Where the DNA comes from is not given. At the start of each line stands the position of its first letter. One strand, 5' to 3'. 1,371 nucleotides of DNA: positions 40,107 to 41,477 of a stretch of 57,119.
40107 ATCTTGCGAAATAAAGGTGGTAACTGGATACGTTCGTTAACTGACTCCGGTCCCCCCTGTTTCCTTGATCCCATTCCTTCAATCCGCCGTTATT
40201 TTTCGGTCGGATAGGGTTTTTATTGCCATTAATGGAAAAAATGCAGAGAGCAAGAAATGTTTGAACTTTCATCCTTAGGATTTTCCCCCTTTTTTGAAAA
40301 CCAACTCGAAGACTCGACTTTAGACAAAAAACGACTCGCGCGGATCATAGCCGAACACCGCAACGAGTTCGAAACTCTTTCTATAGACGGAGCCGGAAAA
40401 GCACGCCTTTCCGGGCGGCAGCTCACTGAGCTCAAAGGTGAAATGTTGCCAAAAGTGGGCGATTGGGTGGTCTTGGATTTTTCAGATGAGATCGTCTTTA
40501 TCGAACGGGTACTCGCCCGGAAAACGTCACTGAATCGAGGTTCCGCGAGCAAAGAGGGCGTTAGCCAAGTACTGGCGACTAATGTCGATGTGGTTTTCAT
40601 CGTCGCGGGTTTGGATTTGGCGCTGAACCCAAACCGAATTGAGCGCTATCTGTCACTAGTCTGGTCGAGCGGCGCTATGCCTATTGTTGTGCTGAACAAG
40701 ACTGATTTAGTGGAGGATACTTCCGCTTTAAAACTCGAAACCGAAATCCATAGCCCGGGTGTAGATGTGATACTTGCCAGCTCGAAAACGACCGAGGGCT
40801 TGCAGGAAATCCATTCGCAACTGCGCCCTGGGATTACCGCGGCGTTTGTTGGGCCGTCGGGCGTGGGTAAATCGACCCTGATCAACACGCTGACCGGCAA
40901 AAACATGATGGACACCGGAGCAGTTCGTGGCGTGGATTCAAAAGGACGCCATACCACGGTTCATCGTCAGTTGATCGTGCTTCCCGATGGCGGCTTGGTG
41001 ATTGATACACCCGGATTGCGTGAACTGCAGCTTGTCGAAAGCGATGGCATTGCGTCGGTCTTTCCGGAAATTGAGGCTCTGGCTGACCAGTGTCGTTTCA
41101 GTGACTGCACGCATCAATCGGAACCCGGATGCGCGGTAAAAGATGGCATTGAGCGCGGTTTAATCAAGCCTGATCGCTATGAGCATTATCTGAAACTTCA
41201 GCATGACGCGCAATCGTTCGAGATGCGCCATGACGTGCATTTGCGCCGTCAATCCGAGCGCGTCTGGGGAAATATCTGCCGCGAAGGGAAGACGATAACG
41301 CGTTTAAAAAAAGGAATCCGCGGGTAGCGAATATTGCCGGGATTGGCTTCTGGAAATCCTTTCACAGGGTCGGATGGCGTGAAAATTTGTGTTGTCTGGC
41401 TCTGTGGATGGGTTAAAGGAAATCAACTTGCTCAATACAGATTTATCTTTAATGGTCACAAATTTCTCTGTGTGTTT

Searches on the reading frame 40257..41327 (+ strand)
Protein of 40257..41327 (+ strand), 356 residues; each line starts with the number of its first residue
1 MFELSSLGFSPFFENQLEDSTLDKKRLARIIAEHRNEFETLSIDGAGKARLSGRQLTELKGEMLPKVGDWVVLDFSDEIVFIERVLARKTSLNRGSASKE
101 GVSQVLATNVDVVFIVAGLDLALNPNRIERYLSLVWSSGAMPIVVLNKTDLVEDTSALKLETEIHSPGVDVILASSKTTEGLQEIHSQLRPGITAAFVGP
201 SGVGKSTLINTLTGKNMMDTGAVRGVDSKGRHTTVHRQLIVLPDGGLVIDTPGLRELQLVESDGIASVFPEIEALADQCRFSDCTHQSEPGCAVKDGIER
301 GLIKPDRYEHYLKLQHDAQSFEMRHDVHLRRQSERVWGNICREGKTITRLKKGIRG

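Call 28: find_encoding_contigs(protein=window:40257-41327:+, flank=6000, max_places=4)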
Protein window:40257-41327:+ (356 aa): no gene with exactly this product is on record in the collection.

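Call 49: find_related_loci(query=window:40257-41327:+, collection=metagenome_contigs, flank=5000)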
Query window:40257-41327:+ (356 aa) in metagenome_contigs; peptide patterns used: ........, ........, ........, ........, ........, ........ (x = any residue, [..] = any of these).
191 stretches matched a pattern; 42 encode a relative of the query (tblastn E <= 1e-3); 42 distinct loci.
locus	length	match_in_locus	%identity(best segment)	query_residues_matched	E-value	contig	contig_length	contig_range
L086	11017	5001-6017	40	3-340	4e-81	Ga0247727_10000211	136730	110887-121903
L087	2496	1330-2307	42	3-326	1e-78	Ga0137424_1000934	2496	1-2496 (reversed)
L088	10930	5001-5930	40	28-332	2e-72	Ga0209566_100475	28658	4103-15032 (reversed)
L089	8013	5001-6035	38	3-343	5e-72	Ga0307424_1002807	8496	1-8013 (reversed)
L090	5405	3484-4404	43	29-324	3e-69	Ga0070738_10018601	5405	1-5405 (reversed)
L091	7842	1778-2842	38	1-353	3e-65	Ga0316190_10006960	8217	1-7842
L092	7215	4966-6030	38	1-353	3e-65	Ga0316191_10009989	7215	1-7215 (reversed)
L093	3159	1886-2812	39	28-331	1e-61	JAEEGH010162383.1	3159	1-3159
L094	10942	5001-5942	39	4-314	1e-60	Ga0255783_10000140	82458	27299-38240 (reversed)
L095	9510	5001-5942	39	4-314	1e-60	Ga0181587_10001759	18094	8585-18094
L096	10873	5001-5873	40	29-320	4e-60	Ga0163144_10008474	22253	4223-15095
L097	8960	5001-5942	39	4-314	4e-60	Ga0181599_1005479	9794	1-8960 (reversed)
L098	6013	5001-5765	43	67-318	9e-59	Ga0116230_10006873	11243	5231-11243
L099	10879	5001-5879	37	29-311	9e-59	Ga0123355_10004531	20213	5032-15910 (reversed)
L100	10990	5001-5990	39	2-325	1e-66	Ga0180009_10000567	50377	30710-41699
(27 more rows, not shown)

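Call 54: search_protein_families(library=pfam, proteins=[window:40257-41327:+], max_evalue=0.00001)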
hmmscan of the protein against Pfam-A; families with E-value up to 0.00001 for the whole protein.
window:40257-41327:+ (356 aa): 4 families
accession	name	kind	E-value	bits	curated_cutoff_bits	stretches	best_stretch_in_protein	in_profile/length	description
PF03193.22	RsgA_GTPase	-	2.9e-50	170.9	30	1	85-259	1-173/174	RsgA GTPase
PF00005.33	ABC_tran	-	3e-08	34.8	25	1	182-238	1-60/137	ABC transporter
PF01926.29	MMR_HSR1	-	3.2e-08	34.1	21.9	1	195-270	2-71/113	50S ribosome-binding GTPase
PF02421.24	FeoB_N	-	1.8e-06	28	27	0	194-259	2-62/156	Ferrous iron transport protein B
